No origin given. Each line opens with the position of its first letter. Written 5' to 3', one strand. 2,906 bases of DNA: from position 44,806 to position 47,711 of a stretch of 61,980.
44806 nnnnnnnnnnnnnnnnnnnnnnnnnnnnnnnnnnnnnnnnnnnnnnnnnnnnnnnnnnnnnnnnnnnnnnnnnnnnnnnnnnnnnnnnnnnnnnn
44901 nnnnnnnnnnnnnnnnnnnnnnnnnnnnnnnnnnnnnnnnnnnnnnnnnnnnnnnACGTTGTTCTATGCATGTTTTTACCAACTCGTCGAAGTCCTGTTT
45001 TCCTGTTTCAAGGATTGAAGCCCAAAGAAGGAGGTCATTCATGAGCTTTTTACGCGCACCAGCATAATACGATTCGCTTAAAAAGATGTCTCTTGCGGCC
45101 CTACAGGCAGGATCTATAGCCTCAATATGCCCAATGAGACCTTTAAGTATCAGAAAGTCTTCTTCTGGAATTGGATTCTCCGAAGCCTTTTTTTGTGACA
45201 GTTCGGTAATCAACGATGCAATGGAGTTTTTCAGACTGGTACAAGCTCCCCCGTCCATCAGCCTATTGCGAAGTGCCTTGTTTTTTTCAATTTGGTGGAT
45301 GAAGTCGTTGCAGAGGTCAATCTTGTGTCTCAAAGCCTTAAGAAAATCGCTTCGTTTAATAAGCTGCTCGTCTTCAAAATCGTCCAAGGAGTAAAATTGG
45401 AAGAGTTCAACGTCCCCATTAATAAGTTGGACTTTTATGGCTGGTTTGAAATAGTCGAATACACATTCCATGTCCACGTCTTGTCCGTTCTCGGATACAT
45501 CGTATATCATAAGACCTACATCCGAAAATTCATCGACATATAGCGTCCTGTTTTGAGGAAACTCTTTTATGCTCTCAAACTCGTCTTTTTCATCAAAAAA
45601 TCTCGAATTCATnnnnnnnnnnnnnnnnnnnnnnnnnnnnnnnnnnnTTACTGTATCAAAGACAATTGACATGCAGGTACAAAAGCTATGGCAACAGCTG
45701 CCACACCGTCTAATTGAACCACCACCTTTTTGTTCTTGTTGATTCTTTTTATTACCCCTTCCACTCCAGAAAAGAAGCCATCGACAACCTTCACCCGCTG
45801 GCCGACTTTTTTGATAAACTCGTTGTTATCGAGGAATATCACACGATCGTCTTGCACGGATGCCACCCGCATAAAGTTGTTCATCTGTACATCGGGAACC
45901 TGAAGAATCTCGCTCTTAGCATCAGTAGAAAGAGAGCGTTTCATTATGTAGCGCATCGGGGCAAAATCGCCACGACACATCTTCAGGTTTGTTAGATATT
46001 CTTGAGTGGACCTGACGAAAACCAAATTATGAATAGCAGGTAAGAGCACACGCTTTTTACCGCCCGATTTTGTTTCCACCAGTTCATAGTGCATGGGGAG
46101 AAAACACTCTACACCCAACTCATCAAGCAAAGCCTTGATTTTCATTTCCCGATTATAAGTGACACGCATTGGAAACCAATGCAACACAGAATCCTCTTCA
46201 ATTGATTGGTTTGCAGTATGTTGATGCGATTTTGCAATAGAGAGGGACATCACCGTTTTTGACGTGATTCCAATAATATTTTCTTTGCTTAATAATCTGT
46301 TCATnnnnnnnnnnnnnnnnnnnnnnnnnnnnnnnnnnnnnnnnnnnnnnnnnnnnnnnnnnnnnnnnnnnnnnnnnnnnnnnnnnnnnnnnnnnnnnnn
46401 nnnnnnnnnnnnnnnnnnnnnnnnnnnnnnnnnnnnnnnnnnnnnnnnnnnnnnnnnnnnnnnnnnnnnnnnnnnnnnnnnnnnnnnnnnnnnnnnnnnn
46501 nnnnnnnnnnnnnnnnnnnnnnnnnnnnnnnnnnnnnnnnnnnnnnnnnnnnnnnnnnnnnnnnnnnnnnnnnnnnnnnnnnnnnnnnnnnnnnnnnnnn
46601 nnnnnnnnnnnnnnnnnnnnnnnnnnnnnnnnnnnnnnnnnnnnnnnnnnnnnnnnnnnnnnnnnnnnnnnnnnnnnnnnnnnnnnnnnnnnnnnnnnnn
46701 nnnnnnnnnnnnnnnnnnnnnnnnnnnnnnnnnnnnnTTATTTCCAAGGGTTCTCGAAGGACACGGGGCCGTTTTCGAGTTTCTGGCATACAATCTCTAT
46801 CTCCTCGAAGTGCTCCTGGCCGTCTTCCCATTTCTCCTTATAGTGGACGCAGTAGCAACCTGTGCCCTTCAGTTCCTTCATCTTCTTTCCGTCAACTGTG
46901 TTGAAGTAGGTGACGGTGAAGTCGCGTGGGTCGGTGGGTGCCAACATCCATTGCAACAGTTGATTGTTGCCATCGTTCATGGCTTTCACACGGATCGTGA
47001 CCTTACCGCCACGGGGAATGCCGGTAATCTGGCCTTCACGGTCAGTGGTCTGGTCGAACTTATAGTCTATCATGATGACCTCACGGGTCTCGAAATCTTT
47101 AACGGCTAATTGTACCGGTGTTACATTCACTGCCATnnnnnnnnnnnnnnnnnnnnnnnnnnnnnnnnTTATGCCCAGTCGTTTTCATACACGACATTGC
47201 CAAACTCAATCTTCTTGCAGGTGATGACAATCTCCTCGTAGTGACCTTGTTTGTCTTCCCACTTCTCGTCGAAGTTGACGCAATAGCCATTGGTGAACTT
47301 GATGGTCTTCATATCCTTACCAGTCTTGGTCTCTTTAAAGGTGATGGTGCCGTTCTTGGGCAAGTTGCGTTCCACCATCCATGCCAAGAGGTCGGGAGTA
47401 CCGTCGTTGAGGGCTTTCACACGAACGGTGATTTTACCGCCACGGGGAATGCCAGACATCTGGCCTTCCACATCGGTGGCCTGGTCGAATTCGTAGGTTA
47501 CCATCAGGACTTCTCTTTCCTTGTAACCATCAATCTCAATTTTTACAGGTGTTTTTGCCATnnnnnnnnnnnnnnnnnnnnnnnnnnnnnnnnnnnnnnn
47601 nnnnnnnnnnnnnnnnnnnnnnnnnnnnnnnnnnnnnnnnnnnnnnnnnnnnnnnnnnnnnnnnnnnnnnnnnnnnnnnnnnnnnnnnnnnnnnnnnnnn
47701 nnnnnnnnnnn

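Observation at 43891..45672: Second sheath gene appears to be a natural TssB-TssC fusion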

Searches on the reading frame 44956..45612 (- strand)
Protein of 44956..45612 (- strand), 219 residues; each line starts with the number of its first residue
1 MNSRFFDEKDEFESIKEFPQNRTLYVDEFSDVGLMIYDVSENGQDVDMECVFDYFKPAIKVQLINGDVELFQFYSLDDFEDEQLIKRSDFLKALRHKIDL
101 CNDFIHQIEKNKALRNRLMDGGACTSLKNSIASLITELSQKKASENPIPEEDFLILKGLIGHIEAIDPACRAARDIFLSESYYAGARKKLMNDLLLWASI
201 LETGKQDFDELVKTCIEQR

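Call 25: find_related_loci(query=A2, collection=genome_contigs, flank=10000)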
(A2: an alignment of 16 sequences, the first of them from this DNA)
Query A2 (219 aa) in genome_contigs; peptide patterns used: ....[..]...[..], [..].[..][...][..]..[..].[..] (x = any residue, [..] = any of these).
306 stretches matched a pattern; 30 encode a relative of the query (tblastn E <= 1e-3); 30 distinct loci.
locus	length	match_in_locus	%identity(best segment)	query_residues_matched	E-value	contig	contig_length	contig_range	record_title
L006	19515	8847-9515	68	1-219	4e-93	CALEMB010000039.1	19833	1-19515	MAG TPA_asm: uncultured Bacteroidales bacterium isolate ERR833214_bin.43_CONCOCT_v1.1_MAG genome assembly, contig: ERZ80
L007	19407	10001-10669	48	1-219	6e-64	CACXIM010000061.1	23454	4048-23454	MAG: uncultured Bacteroidia bacterium isolate RUG11296 genome assembly, contig: RUG11296_asm_61, whole genome shotgun se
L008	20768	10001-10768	36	10-215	2e-38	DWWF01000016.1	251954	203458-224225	MAG TPA_asm: Candidatus Alistipes merdavium isolate ChiBcolR5-1230 ChiBcolR5__C119327_L251954_SAMN08009989, whole genome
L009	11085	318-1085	34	8-218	2e-38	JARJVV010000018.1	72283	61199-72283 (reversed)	Prevotella sp. B2-R-102 contig18, whole genome shotgun sequence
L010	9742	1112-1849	35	17-215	7e-37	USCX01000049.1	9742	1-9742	uncultured Prevotella sp. isolate UMGS1598 genome assembly, contig: NODE_3471_length_9742_cov_4.026943, whole genome sho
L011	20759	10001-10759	31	13-217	4e-26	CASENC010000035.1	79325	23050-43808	uncultured Bacteroidales bacterium isolate SI.A14.metabat-bins.119 genome assembly, contig: SI.A14.metabat-bins.119.fa_k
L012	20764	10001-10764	43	8-215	2e-25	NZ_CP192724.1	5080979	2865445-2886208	Bacteroides hominis strain Tbg-374 chromosome, complete genome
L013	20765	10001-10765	30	13-217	1e-23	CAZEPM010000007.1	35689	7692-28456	MAG TPA_asm: uncultured Bacteroides sp. isolate SRP141132_co3_15 genome assembly, contig: NODE_717_length_35689_cov_24.2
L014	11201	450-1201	39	8-215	5e-23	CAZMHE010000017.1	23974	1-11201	MAG TPA_asm: uncultured Sangeribacter sp. isolate SRP199465_co2_596 genome assembly, contig: NODE_5755_length_23974_cov_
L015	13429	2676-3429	39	10-218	9e-23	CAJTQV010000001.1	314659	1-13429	MAG TPA_asm: uncultured Muribaculaceae bacterium isolate MGBC108169 genome assembly, contig: MGBC108169.1, whole genome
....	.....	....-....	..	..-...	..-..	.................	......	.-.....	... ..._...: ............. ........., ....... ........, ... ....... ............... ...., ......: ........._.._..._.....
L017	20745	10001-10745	38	13-218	1e-22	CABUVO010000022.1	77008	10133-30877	MAG TPA_asm: uncultured Porphyromonadaceae bacterium isolate MGYG-HGUT-04430 genome assembly, contig: GUT_GENOME274362_2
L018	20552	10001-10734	39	17-218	2e-22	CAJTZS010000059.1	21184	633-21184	MAG TPA_asm: uncultured Muribaculaceae bacterium isolate MGBC120236 genome assembly, contig: MGBC120236.59, whole genome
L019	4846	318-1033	39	17-215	2e-22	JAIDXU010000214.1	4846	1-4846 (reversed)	MAG: Paramuribaculum sp. isolate SC0374_S4_8 SC0374_S4_8_contig_214, whole genome shotgun sequence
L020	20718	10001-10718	40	17-215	6e-22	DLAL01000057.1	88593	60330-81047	MAG TPA_asm: Porphyromonadaceae bacterium UBA7048 UBA7048_contig_2656, whole genome shotgun sequence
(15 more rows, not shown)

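Call 31: search_solved_structures(query=A2, max_evalue=10, show_alignments=3)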
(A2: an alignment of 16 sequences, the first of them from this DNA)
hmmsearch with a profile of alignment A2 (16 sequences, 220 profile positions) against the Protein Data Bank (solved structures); distinct sequences matched with E-value up to 10: 10.
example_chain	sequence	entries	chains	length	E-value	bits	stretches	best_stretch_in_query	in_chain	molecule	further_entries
9n4v_B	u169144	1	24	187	0.0021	20.8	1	34-126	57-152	Type VI secretion system contractile sheath small subunit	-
3j9o_A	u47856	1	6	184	0.015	18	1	60-138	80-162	Intracellular growth locus protein A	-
1ud0_A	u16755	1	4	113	0.021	17.6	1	65-142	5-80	70 kDa heat-shock-like protein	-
3a8n_A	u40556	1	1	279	0.042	16.6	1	119-209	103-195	T-lymphoma invasion and metastasis-inducing protein 1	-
4ps2_A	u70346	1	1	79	0.36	13.5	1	72-137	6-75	Putative type VI secretion protein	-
9i5t_V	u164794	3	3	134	0.71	12.5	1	95-149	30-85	Large ribosomal subunit protein uL22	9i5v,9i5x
6hpj_B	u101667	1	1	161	0.74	12.5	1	41-82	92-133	Immunoglobulin G-binding protein G,Serine/arginine-rich splicing factor 1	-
1x4a_A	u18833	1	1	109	1.8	11.2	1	40-82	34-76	splicing factor, arginine/serine-rich 1 (splicing factor 2, alternate splicing factor) var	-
2dm9_A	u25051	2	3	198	2.7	10.6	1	83-164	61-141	V-type ATP synthase subunit E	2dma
1or4_A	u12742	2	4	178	4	10.1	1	57-141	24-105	Heme-based aerotactic transducer hemAT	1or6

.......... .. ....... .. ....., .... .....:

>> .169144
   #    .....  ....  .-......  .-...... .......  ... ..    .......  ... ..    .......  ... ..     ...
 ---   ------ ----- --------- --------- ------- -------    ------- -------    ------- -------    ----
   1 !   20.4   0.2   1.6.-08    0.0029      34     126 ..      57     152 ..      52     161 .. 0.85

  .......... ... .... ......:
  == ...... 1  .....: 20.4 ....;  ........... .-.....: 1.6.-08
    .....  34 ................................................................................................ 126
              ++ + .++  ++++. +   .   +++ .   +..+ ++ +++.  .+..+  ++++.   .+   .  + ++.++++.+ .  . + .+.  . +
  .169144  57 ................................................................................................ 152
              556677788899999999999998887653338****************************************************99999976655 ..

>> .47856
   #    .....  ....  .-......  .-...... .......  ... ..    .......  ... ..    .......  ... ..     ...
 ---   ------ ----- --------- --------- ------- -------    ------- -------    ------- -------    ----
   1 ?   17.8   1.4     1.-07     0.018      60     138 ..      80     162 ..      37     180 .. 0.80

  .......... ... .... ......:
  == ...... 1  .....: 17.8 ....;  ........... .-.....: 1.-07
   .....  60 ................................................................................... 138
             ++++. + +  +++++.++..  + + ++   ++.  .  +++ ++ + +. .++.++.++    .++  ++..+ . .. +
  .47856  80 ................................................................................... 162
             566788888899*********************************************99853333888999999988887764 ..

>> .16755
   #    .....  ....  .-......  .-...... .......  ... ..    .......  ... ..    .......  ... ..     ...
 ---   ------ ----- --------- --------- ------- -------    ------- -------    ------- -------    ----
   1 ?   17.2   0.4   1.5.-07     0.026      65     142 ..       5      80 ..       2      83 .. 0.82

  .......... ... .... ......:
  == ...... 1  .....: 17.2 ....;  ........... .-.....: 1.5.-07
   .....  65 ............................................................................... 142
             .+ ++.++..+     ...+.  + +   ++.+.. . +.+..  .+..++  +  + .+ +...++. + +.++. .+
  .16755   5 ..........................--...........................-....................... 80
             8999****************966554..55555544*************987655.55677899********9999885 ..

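Call 51: search_protein_representatives(alignment_id=A2)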
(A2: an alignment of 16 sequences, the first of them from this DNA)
Query: 16 sequences, 220 profile positions. Proteins with E-value up to 0.001 (for the whole library): 456; up to 1e-10: 224; up to 1e-30: 15. The best 150 are listed.
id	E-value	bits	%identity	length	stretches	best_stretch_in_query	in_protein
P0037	9.9e-84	296.6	-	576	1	2-220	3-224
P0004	5.1e-78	277.9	-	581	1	3-220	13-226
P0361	8.1e-60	218.4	-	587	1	3-212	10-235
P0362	2.2e-59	217.0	-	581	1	12-220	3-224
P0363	1.2e-51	191.7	-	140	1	2-137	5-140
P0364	1.9e-43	164.9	-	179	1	5-140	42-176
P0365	2.3e-38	148.3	-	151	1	8-142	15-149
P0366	1.3e-35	139.2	-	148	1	6-141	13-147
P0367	2.5e-34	135.0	-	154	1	6-143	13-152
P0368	4.9e-34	134.1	-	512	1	12-219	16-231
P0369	1.8e-32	129.0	-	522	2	9-109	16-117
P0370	2.1e-32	128.8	-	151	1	4-141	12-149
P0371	4.4e-32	127.7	-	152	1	9-141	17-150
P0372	1.9e-31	125.6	-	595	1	4-215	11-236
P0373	2.3e-31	125.3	-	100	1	45-141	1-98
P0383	1.2e-25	106.6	-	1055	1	7-207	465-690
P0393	7.3e-22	94.3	-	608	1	10-209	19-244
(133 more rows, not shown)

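Call 60: find_encoding_contigs(protein=P0393, flank=10000, max_places=1)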
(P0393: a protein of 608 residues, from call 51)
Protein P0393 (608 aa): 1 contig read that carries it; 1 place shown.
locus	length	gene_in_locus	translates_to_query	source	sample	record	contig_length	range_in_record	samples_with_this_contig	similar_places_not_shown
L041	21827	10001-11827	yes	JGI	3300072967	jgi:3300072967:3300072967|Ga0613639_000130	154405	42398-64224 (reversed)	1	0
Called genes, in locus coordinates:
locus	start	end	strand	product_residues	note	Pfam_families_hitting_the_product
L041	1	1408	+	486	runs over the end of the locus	PF13506:Glyco_transf_21, PF00535:Glycos_transf_2, PF13641:Glyco_tranf_2_3, PF13632:Glyco_trans_2_3, PF03552:Cellulose_synt (weak)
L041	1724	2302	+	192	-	PF00027:cNMP_binding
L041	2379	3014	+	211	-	-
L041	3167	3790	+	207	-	-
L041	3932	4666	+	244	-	PF03544:TonB_C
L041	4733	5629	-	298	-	PF00520:Ion_trans, PF07885:Ion_trans_2, PF24460:DUF7575 (faint)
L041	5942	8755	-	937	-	PF26550:Tricorn_2nd (faint), PF01738:DLH, PF00326:Peptidase_S9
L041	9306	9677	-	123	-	-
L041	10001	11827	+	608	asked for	PF17541:TssC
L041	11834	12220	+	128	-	PF17642:TssD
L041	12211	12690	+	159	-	-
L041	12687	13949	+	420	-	PF17541:TssC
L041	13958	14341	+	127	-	PF17642:TssD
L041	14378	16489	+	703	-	PF07693:KAP_NTPase, PF13401:AAA_22 (faint)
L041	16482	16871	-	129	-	PF17642:TssD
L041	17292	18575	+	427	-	PF26696:PTL_trimer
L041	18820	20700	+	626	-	PF00515:TPR_1 (faint), PF07719:TPR_2 (faint), PF13181:TPR_8 (faint), PF17874:TPR_MalT (weak), PF13424:TPR_12 (weak), PF07730:HisKA_3, PF13581:HATPase_c_2 (weak), PF02518:HATPase_c (weak), +1 more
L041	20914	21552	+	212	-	PF00072:Response_reg, PF00196:GerE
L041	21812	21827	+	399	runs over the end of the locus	PF26696:PTL_trimer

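Call 61: find_encoding_contigs(protein=P0383, flank=10000, max_places=1)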
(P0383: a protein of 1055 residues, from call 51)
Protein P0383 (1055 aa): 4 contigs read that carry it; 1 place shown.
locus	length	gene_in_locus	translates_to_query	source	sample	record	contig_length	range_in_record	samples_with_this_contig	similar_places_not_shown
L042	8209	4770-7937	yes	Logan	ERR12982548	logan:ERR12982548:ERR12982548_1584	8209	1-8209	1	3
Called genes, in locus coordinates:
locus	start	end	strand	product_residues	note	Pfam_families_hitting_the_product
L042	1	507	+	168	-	?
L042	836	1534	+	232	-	-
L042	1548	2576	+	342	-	-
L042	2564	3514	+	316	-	PF13401:AAA_22 (faint), PF00004:AAA, PF07724:AAA_2 (weak), PF07728:AAA_5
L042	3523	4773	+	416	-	PF05762:VWA_CoxE (faint)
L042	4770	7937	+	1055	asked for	PF00560:LRR_1 (faint), PF23598:LRR_14, PF12799:LRR_4 (weak), PF13855:LRR_8, PF17541:TssC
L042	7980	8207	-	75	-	?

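Call 76: search_protein_families(library=pfam, proteins=[P0383, P0393, L041:12211-12690:+, L041:12687-13949:+, P0368], max_evalue=0.001)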
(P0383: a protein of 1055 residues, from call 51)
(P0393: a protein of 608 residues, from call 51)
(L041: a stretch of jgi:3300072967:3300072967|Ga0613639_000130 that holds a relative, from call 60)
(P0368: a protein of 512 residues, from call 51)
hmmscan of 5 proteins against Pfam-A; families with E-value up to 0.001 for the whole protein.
P0383 (1055 aa): 5 families
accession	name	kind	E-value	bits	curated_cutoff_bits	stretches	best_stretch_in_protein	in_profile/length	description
PF17541.7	TssC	-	1.6e-152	508.8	25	1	625-1053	2-430/430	Type VI secretion system, TssC, VipB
PF23598.1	LRR_14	-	3.1e-13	49.7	40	1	333-413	42-120/353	Leucine-rich repeat region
PF13855.12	LRR_8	-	4.9e-10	39.4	27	2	362-419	2-61/61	Leucine rich repeat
PF12799.13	LRR_4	-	5.5e-09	36.4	27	1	339-377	2-40/44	Leucine Rich repeats (2 copies)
PF00560.39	LRR_1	-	2.9e-06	26.8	20.6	0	339-360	1-23/23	Leucine Rich Repeat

P0393 (608 aa): 1 family
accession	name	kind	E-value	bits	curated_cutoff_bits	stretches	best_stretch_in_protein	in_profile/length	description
PF17541.7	TssC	-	1.3e-183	611.3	25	1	186-606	10-430/430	Type VI secretion system, TssC, VipB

L041:12211-12690:+ (159 aa): 0 families

L041:12687-13949:+ (420 aa): 1 family
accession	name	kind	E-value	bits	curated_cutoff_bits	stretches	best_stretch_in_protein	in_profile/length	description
PF17541.7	TssC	-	2.6e-100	336.8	25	1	36-418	46-429/430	Type VI secretion system, TssC, VipB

P0368 (512 aa): 1 family
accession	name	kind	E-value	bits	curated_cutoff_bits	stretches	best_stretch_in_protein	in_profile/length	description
PF17541.7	TssC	-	2.2e-84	284.3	25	1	154-509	3-344/430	Type VI secretion system, TssC, VipB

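Call 77: predict_structure(alignment_id=A2)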
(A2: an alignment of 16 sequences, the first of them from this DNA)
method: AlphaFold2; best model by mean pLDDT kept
length: 219 residues; sequences in the alignment: 16
mean_pLDDT: 77.3   pTM: 0.63
mean pLDDT of the five models: 77.3, 76.6, 73.8, 73.4, 72.0
residues with pLDDT >= 90: 64; 70-90: 105; 50-70: 5; < 50: 45
segments of 3 or more residues with pLDDT < 50: 1-45
pLDDT, mean of each block of 10 residues (from residue 1): 36 37 38 38 56 82 86 84 84 89 90 87 91 94 90 90 90 93 92 91 76 87
secondary structure, 60 per line:
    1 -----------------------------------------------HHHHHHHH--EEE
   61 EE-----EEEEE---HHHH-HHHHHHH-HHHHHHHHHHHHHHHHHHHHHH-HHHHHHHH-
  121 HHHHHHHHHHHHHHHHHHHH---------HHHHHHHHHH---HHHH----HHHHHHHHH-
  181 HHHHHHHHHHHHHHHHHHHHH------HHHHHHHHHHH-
elements in order: H48-55 E58-62 E68-72 H76-79 H81-87 H89-110 H112-119 H121-140 H150-159 H163-166 H171-179 H181-201 H208-218

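Call 80: fold_search(model_id=the predicted structure, library=pdb)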
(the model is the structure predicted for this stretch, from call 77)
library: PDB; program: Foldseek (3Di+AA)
matches with E <= 10: 169; with E <= 0.001: 0
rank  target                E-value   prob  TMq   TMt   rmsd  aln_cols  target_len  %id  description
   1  5n8n_A                3.4e-01  0.97  0.24  0.36   4.9        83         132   20  Contracted sheath of a Pseudomonas aeruginosa type six secretion system consisting of TssB1 and TssC1 (released 2018-01-10)
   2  8ylu_A                5.4e-01  0.15  0.18  0.11  16.6       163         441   14  structure of phage T6 topoisomerase II central domain bound with DNA (released 2024-09-25)
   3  1z9h_A                7.0e-01  0.04  0.10  0.09  17.8       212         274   13  Microsomal prostaglandin E synthase type-2 (released 2005-05-17)
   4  1oe7_A                7.3e-01  0.06  0.13  0.13  17.2       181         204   13  28kDa glutathione S-transferase from Schistosoma haematobium (released 2003-07-25)
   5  4jkq                  8.6e-01  0.06  0.13  0.07  19.1       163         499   16  Crystal structure of the N-terminal region of the human ryanodine receptor 2 (released 2014-04-02)
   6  1oe7_B                8.6e-01  0.05  0.12  0.13  17.3       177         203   14  28kDa glutathione S-transferase from Schistosoma haematobium (released 2003-07-25)
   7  9l08_A                9.5e-01  0.05  0.15  0.12  15.4       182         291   14  Cyclic Trimer of Helix-Linked Cytochrome c555 (released 2025-05-28)
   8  5ojq_G                1.0e+00  0.60  0.34  0.44   8.7       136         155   19  The modeled structure of of wild type extended type VI secretion system sheath/tube complex in vibrio cholerae based o (released 2017-08-09)
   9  6fqv_A                1.0e+00  0.08  0.15  0.08  15.8       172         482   14  2.60A BINARY COMPLEX OF S.AUREUS GYRASE with UNCLEAVED DNA (released 2018-04-04)
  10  2caq                  1.1e+00  0.06  0.13  0.14  16.3       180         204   14  Structure of R21L mutant of Sh28GST in complex with GSH (released 2006-06-21)
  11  2c8u_A                1.1e+00  0.05  0.12  0.13  17.7       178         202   14  Structure of R21Q mutant of Sh28GST (released 2006-06-21)
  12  5mxn_MODEL_1_a        1.2e+00  0.57  0.30  0.39   4.6       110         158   21  Atomic model of the VipA/VipB/Hcp, the type six secretion system non-contractile sheath-tube of Vibrio cholera (released 2017-08-02)
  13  2f8f_A                1.2e+00  0.06  0.13  0.14  16.4       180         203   16  Crystal structure of the Y10F mutant of the gluathione s-transferase from schistosoma haematobium (released 2006-07-04)
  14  6fqv_C                1.2e+00  0.06  0.14  0.08  22.8       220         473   13  2.60A BINARY COMPLEX OF S.AUREUS GYRASE with UNCLEAVED DNA (released 2018-04-04)
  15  3j9g_1                1.2e+00  0.69  0.23  0.37  19.0       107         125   20  Atomic model of the VipA/VipB, the type six secretion system contractile sheath of Vibrio cholerae from cryo-EM (released 2015-03-11)
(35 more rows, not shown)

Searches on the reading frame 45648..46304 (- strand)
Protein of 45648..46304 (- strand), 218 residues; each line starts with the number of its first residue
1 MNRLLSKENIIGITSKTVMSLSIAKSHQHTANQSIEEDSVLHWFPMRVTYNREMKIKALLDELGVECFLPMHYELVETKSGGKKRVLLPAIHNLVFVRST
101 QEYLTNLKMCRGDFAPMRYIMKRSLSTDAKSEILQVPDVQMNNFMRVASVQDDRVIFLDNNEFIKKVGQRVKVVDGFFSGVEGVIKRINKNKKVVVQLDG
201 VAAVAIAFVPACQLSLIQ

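Call 5: search_protein_families(library=pfam, proteins=[window:45648-46304:-], max_evalue=0.1)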
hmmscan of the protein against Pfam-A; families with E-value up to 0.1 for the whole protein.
window:45648-46304:- (218 aa): 4 families
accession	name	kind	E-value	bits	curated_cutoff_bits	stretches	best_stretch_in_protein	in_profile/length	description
PF02357.24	NusG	-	9.8e-10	39.3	22.2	1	42-104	2-57/93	Transcription termination factor nusG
PF00467.35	KOW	-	0.0075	16.5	22.3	1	167-196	1-31/32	KOW motif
PF23291.1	KOW4_SPT5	-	0.02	15.3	27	1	166-191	10-35/55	Transcription elongation factor SPT5, fourth KOW domain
PF25092.1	SH3_KIN17_C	-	0.09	13.6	27.9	0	167-192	3-28/57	KIN17 C-terminal SH3 domain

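Call 15: search_protein_families(library=ncbifam, proteins=[window:45648-46304:-], max_evalue=0.01)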
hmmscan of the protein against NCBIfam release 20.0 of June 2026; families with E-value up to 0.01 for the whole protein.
window:45648-46304:- (218 aa): 4 families
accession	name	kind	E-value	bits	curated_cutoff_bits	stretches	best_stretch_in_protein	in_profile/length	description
NF033644.1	antiterm_UpxY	subfamily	2.5e-42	144.6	100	1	43-212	1-162/164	UpxY family transcription antiterminator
NF033641.1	antiterm_LoaP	exception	2.1e-08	34.5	125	1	43-195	1-144/166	antiterminator LoaP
TIGR01955.1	RfaH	equivalog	2e-05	24.6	144.5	1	50-210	8-154/159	transcription/translation regulatory transformer protein RfaH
TIGR01956.2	NusG_myco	equivalog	6.6e-05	22.6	150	1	159-199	180-221/239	transcription termination/antitermination protein NusG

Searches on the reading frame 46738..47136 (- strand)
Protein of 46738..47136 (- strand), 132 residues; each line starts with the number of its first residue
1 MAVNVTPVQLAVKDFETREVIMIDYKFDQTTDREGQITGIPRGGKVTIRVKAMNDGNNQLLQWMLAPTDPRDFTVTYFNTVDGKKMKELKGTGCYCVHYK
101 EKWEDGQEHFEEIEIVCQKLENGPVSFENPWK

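Call 5: search_protein_families(library=pfam, proteins=[window:46738-47136:-], max_evalue=0.1)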
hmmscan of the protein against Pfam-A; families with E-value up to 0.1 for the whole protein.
window:46738-47136:- (132 aa): 1 family
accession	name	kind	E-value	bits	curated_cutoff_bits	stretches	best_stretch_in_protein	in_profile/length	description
PF17642.6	TssD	-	1.6e-21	77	25.8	1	10-132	7-128/128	Hemolysin coregulated protein Hcp (TssD)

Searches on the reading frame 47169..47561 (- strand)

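Call 5: search_protein_families(library=pfam, proteins=[window:47169-47561:-], max_evalue=0.1)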
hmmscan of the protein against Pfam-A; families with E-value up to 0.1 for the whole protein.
window:47169-47561:- (130 aa): 3 families
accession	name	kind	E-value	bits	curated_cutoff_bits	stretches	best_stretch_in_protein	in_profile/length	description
PF17642.6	TssD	-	6.8e-32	110.5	25.8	1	7-129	6-127/128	Hemolysin coregulated protein Hcp (TssD)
PF05638.18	T6SS_HCP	-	0.023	15.4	23.5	1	17-120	21-127/129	Type VI secretion system effector, Hcp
PF10090.15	HPTransfase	-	0.089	13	22.9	0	37-49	46-58/123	Histidine phosphotransferase C-terminal domain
